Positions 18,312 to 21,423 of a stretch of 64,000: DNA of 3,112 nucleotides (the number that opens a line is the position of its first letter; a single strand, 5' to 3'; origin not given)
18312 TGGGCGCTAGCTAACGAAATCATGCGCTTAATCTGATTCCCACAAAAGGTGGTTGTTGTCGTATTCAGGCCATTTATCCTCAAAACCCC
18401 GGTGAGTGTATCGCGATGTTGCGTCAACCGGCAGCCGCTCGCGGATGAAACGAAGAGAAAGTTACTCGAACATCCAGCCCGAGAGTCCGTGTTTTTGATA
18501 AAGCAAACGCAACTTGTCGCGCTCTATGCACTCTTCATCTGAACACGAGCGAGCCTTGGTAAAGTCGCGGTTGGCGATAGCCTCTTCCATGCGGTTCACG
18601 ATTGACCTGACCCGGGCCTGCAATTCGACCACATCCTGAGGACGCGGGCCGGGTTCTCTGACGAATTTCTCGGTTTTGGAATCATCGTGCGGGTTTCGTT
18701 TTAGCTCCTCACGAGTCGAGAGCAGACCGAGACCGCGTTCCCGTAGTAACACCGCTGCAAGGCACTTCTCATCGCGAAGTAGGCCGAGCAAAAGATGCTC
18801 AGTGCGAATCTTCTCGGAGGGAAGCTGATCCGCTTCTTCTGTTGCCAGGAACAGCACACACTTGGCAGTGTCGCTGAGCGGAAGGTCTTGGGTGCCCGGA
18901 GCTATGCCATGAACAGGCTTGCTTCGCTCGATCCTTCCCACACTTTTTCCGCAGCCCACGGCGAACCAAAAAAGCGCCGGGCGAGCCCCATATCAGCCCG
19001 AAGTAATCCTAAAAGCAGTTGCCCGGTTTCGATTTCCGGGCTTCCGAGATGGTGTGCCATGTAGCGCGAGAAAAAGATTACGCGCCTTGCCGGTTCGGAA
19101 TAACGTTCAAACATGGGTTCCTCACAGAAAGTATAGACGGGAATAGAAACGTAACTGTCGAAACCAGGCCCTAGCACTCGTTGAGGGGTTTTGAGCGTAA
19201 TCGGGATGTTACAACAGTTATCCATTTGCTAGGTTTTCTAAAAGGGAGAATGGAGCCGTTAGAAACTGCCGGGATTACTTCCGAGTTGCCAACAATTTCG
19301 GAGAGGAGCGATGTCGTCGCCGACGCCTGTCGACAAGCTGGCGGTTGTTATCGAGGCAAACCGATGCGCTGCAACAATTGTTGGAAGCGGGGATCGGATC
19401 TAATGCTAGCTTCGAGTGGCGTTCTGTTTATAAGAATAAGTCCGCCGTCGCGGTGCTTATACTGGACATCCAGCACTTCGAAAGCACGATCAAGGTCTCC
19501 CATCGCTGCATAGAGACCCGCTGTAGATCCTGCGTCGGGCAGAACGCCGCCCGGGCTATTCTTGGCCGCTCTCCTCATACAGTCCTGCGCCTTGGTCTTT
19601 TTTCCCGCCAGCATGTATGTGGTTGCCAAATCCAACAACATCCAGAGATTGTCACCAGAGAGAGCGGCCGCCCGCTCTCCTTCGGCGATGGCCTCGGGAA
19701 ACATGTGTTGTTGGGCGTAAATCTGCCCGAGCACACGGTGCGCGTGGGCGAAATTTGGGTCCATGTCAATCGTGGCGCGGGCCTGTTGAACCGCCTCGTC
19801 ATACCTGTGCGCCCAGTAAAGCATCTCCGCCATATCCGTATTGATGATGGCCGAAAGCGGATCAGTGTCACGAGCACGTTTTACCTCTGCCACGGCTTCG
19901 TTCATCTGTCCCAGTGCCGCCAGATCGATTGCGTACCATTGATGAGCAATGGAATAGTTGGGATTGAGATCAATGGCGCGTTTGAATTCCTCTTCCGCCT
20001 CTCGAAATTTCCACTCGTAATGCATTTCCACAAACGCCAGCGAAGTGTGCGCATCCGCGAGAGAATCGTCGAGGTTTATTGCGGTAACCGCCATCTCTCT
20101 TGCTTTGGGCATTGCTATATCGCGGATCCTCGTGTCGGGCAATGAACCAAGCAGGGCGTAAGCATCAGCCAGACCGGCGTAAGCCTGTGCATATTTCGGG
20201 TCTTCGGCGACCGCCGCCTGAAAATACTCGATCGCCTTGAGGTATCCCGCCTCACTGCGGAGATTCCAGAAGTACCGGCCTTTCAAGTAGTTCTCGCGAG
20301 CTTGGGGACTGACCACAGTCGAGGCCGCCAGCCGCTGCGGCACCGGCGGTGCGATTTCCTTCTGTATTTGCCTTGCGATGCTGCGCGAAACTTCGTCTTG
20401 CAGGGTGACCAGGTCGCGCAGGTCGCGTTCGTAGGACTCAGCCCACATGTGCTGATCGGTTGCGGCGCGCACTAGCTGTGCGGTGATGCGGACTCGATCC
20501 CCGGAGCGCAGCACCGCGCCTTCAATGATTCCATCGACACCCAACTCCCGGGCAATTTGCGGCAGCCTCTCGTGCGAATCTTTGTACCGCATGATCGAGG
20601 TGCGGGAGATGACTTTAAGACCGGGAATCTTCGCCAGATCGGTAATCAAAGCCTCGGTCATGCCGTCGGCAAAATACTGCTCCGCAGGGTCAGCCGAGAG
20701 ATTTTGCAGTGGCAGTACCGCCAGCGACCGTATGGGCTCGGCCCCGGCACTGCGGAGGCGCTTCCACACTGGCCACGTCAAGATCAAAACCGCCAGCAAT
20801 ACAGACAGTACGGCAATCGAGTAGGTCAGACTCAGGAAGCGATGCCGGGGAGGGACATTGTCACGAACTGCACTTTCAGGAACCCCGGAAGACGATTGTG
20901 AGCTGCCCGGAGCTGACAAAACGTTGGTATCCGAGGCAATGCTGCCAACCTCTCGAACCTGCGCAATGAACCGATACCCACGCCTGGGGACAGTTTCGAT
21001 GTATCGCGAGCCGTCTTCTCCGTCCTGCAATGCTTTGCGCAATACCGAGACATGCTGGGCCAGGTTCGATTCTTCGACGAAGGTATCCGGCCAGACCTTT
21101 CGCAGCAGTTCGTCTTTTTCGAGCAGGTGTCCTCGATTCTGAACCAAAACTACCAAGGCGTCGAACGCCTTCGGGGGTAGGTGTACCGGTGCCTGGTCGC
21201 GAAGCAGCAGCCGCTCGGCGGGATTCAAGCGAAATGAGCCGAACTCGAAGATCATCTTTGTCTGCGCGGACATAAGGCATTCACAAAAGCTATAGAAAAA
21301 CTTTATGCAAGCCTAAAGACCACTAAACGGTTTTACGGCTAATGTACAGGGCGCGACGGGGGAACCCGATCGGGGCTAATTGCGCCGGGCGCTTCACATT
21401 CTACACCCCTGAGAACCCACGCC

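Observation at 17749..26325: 8.5-kb accessory island bounded by ~35-bp inverted repeats and an exact 16-bp direct repeat, with no surviving mobilisation gene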

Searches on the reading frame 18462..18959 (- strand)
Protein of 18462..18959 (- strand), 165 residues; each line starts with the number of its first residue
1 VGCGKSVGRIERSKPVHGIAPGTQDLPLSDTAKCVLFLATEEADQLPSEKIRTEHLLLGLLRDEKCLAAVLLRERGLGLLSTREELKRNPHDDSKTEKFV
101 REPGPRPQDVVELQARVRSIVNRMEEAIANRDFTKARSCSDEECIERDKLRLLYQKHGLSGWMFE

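Call 10: search_protein_families(library=pfam, proteins=[window:18462-18959:-], max_evalue=0.01)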
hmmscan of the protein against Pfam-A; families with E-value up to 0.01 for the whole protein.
window:18462-18959:- (165 aa): 1 family
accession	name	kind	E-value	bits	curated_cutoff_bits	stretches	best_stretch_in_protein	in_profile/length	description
PF02861.25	Clp_N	-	2.7e-05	24.7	20.7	1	41-86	3-48/53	Clp amino terminal domain, pathogenicity island component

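Call 99: search_protein_families(library=padloc, proteins=[window:18462-18959:-], max_evalue=0.001)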
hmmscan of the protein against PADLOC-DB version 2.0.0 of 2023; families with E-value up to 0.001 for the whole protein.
window:18462-18959:- (165 aa): 0 families

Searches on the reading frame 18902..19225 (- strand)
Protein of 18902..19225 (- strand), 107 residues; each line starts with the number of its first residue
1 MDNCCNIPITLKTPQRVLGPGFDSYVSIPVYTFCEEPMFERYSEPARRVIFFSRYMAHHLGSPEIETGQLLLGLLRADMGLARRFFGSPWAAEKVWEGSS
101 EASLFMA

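Call 10: search_protein_families(library=pfam, proteins=[window:18902-19225:-], max_evalue=0.01)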
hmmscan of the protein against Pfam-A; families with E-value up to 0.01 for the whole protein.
window:18902-19225:- (107 aa): 1 family
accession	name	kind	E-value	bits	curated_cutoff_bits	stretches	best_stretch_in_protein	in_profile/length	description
PF02861.25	Clp_N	-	0.0029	18.1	20.7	1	57-86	5-34/53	Clp amino terminal domain, pathogenicity island component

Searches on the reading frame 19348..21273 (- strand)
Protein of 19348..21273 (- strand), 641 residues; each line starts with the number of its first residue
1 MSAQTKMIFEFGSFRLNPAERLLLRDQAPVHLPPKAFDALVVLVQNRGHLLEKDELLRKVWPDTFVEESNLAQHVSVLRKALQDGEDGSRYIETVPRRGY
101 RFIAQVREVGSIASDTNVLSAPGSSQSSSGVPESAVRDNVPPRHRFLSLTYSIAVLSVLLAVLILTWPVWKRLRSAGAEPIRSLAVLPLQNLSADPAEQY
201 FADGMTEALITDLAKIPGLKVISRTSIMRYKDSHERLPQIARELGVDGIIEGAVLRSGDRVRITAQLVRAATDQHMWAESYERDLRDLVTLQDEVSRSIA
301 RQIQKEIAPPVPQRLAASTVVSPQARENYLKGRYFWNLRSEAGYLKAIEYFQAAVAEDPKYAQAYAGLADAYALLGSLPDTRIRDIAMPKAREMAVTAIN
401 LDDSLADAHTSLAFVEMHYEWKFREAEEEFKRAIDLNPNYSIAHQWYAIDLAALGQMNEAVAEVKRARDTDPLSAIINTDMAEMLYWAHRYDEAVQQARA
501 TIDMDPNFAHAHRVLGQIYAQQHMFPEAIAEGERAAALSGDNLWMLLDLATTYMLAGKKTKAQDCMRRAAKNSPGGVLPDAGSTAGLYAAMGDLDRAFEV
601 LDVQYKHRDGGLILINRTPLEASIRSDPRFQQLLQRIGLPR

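Call 10: search_protein_families(library=pfam, proteins=[window:19348-21273:-], max_evalue=0.01)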
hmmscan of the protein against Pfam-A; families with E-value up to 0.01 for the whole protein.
window:19348-21273:- (641 aa): 11 families
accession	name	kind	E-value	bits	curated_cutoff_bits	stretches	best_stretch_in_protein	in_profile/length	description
PF00486.34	Trans_reg_C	-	4.2e-18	65.6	26.2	1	29-102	3-77/77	Transcriptional regulatory protein, C terminal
PF14559.12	TPR_19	-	2.7e-17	63.3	25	5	451-518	1-68/68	Tetratricopeptide repeat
PF07719.23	TPR_2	-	5.2e-16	57.8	27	0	509-542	1-34/34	Tetratricopeptide repeat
PF13432.12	TPR_16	-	1.7e-14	54.4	32.7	2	488-540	10-62/65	Tetratricopeptide repeat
PF13414.12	TPR_11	-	1.4e-11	44.3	26.8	0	490-522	9-41/42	TPR repeat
PF13428.12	TPR_14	-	3.1e-11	43.2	23.5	0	511-551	3-43/44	Tetratricopeptide repeat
PF13431.12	TPR_17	-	5.4e-11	42.3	24.4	0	350-377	1-28/34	Tetratricopeptide repeat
PF00515.34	TPR_1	-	5.8e-08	32.7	27.8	0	422-440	16-34/34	Tetratricopeptide repeat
PF13424.12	TPR_12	-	2.7e-07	31.1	30.1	1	509-571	3-73/77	Tetratricopeptide repeat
PF13181.12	TPR_8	-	0.00021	21.7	25.7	0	423-440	17-34/34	Tetratricopeptide repeat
PF12895.13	ANAPC3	-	0.00062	20.4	27.2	0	521-571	1-50/82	Anaphase-promoting complex, cyclosome, subunit 3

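Call 16: find_encoding_contigs(protein=window:19348-21273:-, flank=10000, max_places=10)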
Protein window:19348-21273:- (641 aa): 2 contigs read that carry it; 2 places shown.
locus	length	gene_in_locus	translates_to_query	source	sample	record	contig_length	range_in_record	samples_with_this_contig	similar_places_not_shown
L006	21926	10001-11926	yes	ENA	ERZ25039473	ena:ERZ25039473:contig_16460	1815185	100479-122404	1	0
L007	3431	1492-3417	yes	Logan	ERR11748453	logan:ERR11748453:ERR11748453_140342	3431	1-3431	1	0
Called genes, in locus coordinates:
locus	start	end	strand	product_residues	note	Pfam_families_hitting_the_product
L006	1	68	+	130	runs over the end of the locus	PF01850:PIN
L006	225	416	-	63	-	-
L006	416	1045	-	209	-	-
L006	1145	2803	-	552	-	PF01435:Peptidase_M48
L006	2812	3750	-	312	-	PF03544:TonB_C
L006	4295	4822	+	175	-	-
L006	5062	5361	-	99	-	-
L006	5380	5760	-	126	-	-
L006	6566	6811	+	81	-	-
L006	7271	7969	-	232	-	-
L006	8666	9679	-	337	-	-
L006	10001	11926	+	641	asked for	PF00486:Trans_reg_C, PF13428:TPR_14 (faint), PF13424:TPR_12 (faint), PF14559:TPR_19 (faint), PF21033:RMD1-3 (faint), PF00515:TPR_1 (faint), PF07719:TPR_2 (faint), PF13432:TPR_16 (weak), +2 more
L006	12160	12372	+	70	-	-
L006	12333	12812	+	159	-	PF02861:Clp_N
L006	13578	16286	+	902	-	PF00069:Pkinase, PF01636:APH (faint), PF07714:PK_Tyr_Ser-Thr, PF03109:ABC1 (weak), PF26550:Tricorn_2nd (faint), PF07676:PD40 (faint), PF26549:Tricorn_N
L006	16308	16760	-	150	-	PF02566:OsmC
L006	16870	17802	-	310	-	PF08450:SGL (faint), PF17170:DUF5128 (faint), PF01436:NHL (faint)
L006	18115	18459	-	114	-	-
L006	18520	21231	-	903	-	PF01590:GAF, PF13185:GAF_2, PF13492:GAF_3 (weak), PF11897:DUF3417, PF00343:Phosphorylase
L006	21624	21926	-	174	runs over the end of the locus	-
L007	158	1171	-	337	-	-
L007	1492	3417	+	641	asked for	PF00486:Trans_reg_C, PF13428:TPR_14 (faint), PF13424:TPR_12 (faint), PF14559:TPR_19 (faint), PF21033:RMD1-3 (faint), PF00515:TPR_1 (faint), PF07719:TPR_2 (faint), PF13432:TPR_16 (weak), +2 more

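Call 75: find_homologous_proteins(query=L006:13578-16286:+, max_evalue=1e-100)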
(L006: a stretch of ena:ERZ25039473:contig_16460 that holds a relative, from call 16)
Query L006:13578-16286:+ (902 aa): 7976 proteins with E <= 1e-100 among 8000 candidates; the best 120 are listed.
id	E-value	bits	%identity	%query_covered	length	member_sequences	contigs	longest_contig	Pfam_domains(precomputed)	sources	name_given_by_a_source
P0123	0.0e+0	1910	91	100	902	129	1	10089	PF07714.24,PF00069.32,PF26549.1,PF00930.28,PF26550.2,PF07676.19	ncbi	-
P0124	0.0e+0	1903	91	100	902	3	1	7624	PF07714.24,PF00069.32,PF25174.2,PF26549.1,PF00930.28,PF23381.2,PF03109.23,PF26550.2,PF07676.19,PF01636.30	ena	-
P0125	0.0e+0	1892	90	100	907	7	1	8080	PF07714.24,PF00069.32,PF25174.2,PF26549.1,PF00930.28,PF03109.23,PF26550.2,PF07676.19,PF01636.30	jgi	jgi:serine/threonine protein kinase/Tol biopolymer transport system component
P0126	0.0e+0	1771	84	100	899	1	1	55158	PF07714.24,PF00069.32,PF26549.1,PF00930.28,PF03109.23,PF26550.2,PF07676.19,PF01636.30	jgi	jgi:eukaryotic-like serine/threonine-protein kinase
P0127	0.0e+0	1759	84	99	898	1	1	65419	PF07714.24,PF00069.32,PF26549.1,PF03109.23,PF26550.2,PF07676.19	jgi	jgi:eukaryotic-like serine/threonine-protein kinase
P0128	0.0e+0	1721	82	99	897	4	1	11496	PF07714.24,PF00069.32,PF25174.2,PF26549.1,PF26550.2,PF07676.19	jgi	jgi:serine/threonine protein kinase/Tol biopolymer transport system component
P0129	0.0e+0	1708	82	99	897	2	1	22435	PF07714.24,PF00069.32,PF26549.1,PF26550.2,PF07676.19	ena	-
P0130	0.0e+0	1708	81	99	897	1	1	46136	PF07714.24,PF00069.32,PF26549.1,PF03109.23,PF26550.2,PF07676.19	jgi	jgi:eukaryotic-like serine/threonine-protein kinase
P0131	0.0e+0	1705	81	99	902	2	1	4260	PF07714.24,PF00069.32,PF26549.1,PF03109.23,PF26550.2,PF07676.19,PF01636.30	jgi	jgi:serine/threonine protein kinase/Tol biopolymer transport system component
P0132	0.0e+0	1703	82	99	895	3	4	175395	PF07714.24,PF00069.32,PF26549.1,PF03109.23,PF26550.2,PF07676.19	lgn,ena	-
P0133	0.0e+0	1700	81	99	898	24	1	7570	PF07714.24,PF00069.32,PF25174.2,PF26549.1,PF03109.23,PF26550.2,PF07676.19,PF01636.30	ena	-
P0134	0.0e+0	1699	80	99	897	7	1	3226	PF07714.24,PF00069.32,PF26549.1,PF03109.23,PF26550.2,PF07676.19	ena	-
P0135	0.0e+0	1696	82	99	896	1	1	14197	PF07714.24,PF00069.32,PF26549.1,PF03109.23,PF26550.2,PF07676.19,PF01636.30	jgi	jgi:serine/threonine protein kinase/Tol biopolymer transport system component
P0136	0.0e+0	1692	81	99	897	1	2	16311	PF07714.24,PF00069.32,PF26549.1,PF26550.2,PF07676.19,PF01636.30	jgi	jgi:serine/threonine protein kinase/WD40 repeat protein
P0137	0.0e+0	1689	82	99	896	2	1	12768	PF07714.24,PF00069.32,PF26549.1,PF03109.23,PF26550.2,PF07676.19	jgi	-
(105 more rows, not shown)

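Call 76: find_encoding_contigs(protein=P0123, flank=10000, max_places=4)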
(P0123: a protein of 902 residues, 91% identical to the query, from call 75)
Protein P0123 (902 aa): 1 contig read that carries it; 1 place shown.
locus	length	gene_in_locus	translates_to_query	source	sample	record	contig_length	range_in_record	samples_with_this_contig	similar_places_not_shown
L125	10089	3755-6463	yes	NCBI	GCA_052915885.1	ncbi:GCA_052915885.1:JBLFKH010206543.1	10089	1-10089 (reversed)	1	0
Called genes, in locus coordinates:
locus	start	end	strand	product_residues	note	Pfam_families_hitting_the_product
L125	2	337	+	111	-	?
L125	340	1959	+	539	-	-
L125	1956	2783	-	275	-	PF00990:GGDEF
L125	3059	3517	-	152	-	-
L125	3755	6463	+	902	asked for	PF00069:Pkinase, PF07714:PK_Tyr_Ser-Thr, PF00930:DPPIV_N (faint), PF07676:PD40 (faint), PF26549:Tricorn_N (weak), PF26550:Tricorn_2nd (faint), PF26549:Tricorn_N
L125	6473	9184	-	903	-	PF01590:GAF, PF13185:GAF_2, PF13492:GAF_3 (weak), PF11897:DUF3417, PF00343:Phosphorylase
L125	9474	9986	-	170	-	-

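Call 77: find_encoding_contigs(protein=P0126, flank=10000, max_places=2)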
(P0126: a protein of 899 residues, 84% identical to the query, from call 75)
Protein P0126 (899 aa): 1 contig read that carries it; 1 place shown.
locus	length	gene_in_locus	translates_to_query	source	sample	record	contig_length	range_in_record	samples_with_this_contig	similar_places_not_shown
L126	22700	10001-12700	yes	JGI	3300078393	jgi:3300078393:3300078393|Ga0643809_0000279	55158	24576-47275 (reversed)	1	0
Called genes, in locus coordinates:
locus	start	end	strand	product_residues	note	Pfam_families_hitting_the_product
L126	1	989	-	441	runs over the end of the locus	PF12704:MacB_PCD, PF02687:FtsX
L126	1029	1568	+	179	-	-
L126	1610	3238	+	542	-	PF07519:Tannase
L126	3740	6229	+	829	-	PF00759:Glyco_hydro_9, PF16640:Big_3_5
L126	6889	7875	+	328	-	-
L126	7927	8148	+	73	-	-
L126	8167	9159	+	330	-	-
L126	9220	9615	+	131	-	-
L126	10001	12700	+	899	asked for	PF00069:Pkinase, PF01636:APH (faint), PF07714:PK_Tyr_Ser-Thr, PF03109:ABC1 (weak), PF07676:PD40 (faint), PF00930:DPPIV_N (faint), PF26550:Tricorn_2nd (faint), PF26549:Tricorn_N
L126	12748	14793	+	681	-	-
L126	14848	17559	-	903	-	PF01590:GAF, PF13185:GAF_2, PF13492:GAF_3 (weak), PF11897:DUF3417, PF00343:Phosphorylase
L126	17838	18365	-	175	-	-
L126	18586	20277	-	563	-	PF17092:PCB_OB (faint), PF13509:S1_2 (faint), PF21710:Spt6_S1 (faint), PF00575:S1, PF23459:S1_RRP5, PF00575:S1, PF23459:S1_RRP5, PF00575:S1 (weak)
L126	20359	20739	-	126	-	-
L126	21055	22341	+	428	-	PF00370:FGGY_N, PF02782:FGGY_C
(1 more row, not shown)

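Call 85: find_encoding_contigs(protein=P0125, flank=6000, max_places=3)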
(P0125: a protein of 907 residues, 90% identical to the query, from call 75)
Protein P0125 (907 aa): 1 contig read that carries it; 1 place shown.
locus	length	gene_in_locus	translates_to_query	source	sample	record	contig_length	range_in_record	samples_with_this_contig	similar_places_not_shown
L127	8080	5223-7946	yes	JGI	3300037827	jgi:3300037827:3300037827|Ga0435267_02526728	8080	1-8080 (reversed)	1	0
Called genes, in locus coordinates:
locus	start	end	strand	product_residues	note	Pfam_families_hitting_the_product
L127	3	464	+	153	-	?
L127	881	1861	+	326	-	-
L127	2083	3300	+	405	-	PF05977:MFS_3, PF07690:MFS_1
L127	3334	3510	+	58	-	-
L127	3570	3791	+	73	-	-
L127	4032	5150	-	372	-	PF02517:Rce1-like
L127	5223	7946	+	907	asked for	PF00069:Pkinase, PF01636:APH (faint), PF07714:PK_Tyr_Ser-Thr, PF03109:ABC1 (weak), PF07676:PD40 (faint), PF00930:DPPIV_N (faint), PF26550:Tricorn_2nd (faint), PF26549:Tricorn_N, +1 more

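Call 86: find_encoding_contigs(protein=P0127, flank=10000, max_places=2)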
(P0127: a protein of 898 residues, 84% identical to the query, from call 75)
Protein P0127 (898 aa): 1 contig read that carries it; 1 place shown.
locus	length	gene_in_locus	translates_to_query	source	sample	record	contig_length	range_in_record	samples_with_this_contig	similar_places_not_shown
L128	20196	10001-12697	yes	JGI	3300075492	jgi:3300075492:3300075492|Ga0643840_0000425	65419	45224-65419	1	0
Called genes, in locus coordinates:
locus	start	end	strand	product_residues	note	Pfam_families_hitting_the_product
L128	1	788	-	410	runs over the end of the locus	PF00034:Cytochrom_C, PF13442:Cytochrome_CBB3 (faint), PF00034:Cytochrom_C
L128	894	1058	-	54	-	-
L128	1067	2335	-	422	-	PF22678:Cytochrom_c_NrfB-like (faint), PF09699:Paired_CXXCH_1 (faint), PF14522:Cytochrome_C7 (weak), PF14537:Cytochrom_c3_2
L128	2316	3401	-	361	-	PF00033:Cytochrome_B, PF13631:Cytochrom_B_N_2, PF00032:Cytochrom_B_C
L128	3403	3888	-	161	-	PF25471:TM_PetC (weak), PF00355:Rieske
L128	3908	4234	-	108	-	-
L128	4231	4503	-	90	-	-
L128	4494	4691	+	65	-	-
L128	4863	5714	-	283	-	PF00072:Response_reg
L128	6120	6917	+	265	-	PF13545:HTH_Crp_2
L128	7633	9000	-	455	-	-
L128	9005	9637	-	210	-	PF12773:DZR, PF13248:Zn_ribbon_3 (weak), PF13240:Zn_Ribbon_1 (weak)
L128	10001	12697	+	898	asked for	PF00069:Pkinase, PF07714:PK_Tyr_Ser-Thr, PF03109:ABC1 (weak), PF26549:Tricorn_N, PF26550:Tricorn_2nd (faint), PF07676:PD40 (weak), PF26549:Tricorn_N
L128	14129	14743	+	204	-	PF01865:PhoU_div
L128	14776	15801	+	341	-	PF01384:PHO4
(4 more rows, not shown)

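Call 99: search_protein_families(library=padloc, proteins=[window:19348-21273:-], max_evalue=0.001)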
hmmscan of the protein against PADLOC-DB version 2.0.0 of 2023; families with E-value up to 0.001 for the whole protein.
window:19348-21273:- (641 aa): 1 family
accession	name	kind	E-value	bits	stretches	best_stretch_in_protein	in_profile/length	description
PDLC01092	C3a198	-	4.1e-05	20.7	0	507-601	277-364/523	TPR protein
